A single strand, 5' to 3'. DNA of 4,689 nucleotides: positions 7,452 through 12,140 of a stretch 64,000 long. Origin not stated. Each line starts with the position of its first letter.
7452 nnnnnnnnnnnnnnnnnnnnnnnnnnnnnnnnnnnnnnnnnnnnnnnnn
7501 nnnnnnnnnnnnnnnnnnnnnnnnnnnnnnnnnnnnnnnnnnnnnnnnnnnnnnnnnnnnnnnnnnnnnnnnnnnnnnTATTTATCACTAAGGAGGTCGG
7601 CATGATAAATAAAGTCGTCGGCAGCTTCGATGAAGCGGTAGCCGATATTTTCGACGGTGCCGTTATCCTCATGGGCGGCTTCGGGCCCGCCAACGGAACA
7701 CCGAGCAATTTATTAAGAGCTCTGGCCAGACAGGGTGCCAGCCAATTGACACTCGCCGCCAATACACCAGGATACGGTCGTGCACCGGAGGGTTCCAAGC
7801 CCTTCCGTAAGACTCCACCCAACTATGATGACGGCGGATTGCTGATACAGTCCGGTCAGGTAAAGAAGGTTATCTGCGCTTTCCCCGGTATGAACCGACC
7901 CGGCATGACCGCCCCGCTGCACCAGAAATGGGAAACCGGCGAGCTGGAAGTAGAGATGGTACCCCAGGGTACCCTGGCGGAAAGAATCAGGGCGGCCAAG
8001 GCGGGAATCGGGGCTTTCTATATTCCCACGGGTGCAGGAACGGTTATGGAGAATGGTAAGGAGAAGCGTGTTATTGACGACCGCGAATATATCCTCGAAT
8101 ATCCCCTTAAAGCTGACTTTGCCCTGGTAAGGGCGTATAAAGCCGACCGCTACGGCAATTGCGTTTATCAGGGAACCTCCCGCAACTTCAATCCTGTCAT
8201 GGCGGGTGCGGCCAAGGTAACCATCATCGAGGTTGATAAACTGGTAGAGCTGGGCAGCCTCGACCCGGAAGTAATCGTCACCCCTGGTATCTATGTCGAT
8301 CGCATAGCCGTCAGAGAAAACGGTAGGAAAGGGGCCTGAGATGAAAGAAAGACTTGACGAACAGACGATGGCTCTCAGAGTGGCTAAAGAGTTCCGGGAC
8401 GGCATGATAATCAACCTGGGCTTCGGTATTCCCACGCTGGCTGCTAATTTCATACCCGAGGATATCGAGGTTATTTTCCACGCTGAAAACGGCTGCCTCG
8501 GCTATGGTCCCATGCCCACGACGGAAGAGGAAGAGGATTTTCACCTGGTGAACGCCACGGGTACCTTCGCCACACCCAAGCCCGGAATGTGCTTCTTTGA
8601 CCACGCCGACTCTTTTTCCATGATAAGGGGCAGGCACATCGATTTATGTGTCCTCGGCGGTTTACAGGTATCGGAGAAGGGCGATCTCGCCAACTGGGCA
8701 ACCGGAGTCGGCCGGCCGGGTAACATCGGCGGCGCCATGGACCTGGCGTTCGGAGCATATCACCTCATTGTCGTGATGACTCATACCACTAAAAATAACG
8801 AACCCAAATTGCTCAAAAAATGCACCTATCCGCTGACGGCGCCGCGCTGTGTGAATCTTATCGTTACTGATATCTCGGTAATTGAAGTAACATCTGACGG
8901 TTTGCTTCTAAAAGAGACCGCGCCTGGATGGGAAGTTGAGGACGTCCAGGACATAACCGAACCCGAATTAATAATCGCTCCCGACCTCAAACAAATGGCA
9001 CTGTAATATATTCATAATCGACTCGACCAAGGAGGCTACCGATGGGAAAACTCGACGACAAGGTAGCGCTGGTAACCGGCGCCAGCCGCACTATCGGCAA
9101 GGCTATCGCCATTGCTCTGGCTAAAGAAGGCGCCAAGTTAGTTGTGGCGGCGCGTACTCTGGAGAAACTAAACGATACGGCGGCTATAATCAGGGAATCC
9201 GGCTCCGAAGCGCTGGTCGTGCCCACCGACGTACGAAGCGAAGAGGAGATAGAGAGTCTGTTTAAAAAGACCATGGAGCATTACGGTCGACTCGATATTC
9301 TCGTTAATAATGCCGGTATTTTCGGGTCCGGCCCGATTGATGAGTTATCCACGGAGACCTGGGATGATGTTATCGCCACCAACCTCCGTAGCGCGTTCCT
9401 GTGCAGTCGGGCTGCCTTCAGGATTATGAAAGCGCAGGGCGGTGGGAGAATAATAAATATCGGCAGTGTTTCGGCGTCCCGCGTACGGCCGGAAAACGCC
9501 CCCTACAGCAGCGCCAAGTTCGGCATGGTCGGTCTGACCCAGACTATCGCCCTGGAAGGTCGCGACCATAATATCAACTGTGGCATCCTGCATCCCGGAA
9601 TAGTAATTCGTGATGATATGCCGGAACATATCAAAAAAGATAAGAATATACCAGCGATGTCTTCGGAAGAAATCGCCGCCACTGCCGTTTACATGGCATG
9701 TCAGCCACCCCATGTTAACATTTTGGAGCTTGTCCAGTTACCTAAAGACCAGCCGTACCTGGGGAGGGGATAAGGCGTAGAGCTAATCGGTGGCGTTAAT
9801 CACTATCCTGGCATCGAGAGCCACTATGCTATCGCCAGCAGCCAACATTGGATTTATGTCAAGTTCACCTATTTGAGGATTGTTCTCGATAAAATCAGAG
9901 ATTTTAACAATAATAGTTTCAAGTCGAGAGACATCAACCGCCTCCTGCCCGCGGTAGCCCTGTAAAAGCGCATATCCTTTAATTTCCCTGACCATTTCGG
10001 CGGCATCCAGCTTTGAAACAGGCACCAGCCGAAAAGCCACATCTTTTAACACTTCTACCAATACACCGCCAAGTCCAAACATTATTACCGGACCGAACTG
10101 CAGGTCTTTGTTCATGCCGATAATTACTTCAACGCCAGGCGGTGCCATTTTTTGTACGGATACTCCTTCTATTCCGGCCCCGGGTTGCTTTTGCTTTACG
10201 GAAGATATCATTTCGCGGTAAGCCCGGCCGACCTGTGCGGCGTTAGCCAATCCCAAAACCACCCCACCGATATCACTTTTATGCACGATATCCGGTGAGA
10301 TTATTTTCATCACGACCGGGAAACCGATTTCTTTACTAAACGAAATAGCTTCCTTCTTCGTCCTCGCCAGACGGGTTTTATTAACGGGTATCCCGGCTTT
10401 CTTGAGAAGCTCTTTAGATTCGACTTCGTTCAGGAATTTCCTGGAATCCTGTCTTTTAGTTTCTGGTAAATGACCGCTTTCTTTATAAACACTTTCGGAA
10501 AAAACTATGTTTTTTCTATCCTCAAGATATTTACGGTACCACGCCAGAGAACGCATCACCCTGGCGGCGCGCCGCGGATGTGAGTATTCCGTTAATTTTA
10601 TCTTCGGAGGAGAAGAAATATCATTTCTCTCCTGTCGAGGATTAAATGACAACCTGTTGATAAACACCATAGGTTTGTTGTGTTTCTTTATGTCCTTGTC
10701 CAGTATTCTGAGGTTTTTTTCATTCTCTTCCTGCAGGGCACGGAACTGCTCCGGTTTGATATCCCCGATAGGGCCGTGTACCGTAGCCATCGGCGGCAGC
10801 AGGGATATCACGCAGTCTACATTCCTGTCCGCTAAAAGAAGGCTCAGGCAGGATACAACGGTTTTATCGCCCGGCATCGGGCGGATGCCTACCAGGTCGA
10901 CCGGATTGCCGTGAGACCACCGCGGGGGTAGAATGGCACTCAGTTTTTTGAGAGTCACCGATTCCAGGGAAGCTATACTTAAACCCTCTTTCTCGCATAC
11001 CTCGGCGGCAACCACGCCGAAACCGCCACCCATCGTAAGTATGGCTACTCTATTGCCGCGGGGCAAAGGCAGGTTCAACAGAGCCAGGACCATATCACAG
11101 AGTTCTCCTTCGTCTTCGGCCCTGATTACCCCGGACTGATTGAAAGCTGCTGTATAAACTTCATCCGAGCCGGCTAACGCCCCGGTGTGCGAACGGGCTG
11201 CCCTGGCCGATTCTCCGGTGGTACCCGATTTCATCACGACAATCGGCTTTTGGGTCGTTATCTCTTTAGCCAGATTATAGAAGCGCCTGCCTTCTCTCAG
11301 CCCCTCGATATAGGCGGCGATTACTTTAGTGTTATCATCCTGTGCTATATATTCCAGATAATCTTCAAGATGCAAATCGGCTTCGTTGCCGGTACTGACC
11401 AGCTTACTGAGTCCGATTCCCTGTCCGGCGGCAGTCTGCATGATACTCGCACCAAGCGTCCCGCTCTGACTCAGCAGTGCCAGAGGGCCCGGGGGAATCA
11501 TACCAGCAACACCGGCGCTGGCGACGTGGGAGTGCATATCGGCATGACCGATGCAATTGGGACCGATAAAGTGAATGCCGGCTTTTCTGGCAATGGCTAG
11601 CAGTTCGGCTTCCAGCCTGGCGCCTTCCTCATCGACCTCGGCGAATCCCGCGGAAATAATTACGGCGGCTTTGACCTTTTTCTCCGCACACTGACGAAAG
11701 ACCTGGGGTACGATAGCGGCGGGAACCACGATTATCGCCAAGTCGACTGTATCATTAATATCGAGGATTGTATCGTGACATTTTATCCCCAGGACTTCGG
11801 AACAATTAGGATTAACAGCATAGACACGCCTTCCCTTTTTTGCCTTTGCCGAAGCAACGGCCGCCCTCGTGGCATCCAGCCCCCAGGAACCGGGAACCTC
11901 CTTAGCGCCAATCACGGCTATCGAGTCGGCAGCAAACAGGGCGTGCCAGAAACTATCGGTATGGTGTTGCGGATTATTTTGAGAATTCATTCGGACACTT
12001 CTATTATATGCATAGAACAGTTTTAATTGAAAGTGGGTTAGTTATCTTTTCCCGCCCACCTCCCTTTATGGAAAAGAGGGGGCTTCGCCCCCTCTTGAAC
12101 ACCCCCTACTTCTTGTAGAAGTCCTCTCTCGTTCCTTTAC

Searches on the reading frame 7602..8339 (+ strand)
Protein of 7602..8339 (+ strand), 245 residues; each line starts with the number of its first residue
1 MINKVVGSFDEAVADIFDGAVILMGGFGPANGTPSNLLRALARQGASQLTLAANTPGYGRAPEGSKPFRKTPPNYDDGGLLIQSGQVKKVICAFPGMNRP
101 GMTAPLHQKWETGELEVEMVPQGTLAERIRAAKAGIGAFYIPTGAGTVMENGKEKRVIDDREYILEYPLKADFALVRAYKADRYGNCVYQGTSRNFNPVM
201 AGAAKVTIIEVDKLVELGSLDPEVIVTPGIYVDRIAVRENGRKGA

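Call 25: search_protein_families(library=pfam, proteins=[window:7602-8339:+], max_evalue=0.000001)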
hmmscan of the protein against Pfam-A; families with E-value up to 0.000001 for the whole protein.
window:7602-8339:+ (245 aa): 1 family
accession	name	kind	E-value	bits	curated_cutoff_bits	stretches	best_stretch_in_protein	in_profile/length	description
PF01144.29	CoA_trans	-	5.7e-53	180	23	1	8-236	3-215/217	Coenzyme A transferase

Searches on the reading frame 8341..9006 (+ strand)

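Call 25: search_protein_families(library=pfam, proteins=[window:8341-9006:+], max_evalue=0.000001)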
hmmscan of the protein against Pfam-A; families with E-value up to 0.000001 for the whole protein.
window:8341-9006:+ (221 aa): 1 family
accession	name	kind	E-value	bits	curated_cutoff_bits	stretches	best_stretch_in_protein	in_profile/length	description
PF01144.29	CoA_trans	-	1.5e-35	123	23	1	8-203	2-215/217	Coenzyme A transferase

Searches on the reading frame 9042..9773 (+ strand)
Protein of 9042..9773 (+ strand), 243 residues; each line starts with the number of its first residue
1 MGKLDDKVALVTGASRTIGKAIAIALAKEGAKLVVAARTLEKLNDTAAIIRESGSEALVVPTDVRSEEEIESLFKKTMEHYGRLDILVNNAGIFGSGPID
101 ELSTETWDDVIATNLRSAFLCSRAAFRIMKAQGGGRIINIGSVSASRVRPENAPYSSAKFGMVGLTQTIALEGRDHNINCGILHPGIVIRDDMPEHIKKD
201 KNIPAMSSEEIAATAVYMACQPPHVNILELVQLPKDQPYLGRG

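Call 25: search_protein_families(library=pfam, proteins=[window:9042-9773:+], max_evalue=0.000001)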
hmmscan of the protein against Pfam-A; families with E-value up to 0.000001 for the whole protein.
window:9042-9773:+ (243 aa): 3 families
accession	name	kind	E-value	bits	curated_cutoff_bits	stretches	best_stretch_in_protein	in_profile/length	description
PF00106.31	adh_short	-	2.9e-58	197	26.6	1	7-198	1-191/195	short chain dehydrogenase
PF13561.12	adh_short_C2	-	2.2e-45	155.5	27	1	13-211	1-198/236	Enoyl-(Acyl carrier protein) reductase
PF08659.16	KR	-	3e-11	44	22.6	1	9-158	3-152/180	KR domain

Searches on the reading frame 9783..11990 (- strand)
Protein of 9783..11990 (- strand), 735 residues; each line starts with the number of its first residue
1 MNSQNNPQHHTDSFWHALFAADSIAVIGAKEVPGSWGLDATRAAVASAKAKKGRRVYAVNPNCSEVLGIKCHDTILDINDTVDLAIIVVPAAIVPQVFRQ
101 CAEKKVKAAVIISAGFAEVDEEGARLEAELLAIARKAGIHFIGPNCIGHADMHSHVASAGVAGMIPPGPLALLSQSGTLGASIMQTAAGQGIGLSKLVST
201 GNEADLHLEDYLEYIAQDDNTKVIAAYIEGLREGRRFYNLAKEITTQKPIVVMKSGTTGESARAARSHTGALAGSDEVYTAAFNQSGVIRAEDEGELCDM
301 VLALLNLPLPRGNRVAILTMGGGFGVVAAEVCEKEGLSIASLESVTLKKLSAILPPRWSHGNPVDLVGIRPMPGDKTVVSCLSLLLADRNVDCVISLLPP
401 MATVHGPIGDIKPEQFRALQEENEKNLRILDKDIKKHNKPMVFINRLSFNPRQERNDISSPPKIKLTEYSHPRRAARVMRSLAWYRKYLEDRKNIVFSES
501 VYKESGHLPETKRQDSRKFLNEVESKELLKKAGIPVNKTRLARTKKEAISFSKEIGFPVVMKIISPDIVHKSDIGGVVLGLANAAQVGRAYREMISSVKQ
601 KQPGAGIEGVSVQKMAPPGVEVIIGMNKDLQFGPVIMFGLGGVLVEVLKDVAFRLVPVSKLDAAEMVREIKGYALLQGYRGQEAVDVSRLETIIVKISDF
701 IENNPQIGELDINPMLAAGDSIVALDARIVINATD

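Call 25: search_protein_families(library=pfam, proteins=[window:9783-11990:-], max_evalue=0.000001)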
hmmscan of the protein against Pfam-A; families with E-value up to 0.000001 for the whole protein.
window:9783-11990:- (735 aa): 4 families
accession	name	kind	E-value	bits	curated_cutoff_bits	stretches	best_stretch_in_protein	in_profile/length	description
PF13549.11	ATP-grasp_5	-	2.5e-85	285.8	27.6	1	513-731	3-221/221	ATP-grasp domain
PF13607.11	Succ_CoA_lig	-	5.8e-52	175.5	27.4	1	167-303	1-137/138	Succinyl-CoA ligase like flavodoxin domain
PF13380.12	CoA_binding_2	-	2.9e-21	76.5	22.8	1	23-148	2-112/116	CoA binding domain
PF02629.25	CoA_binding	-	2.8e-10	41.3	22.3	1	50-115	28-97/97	CoA binding domain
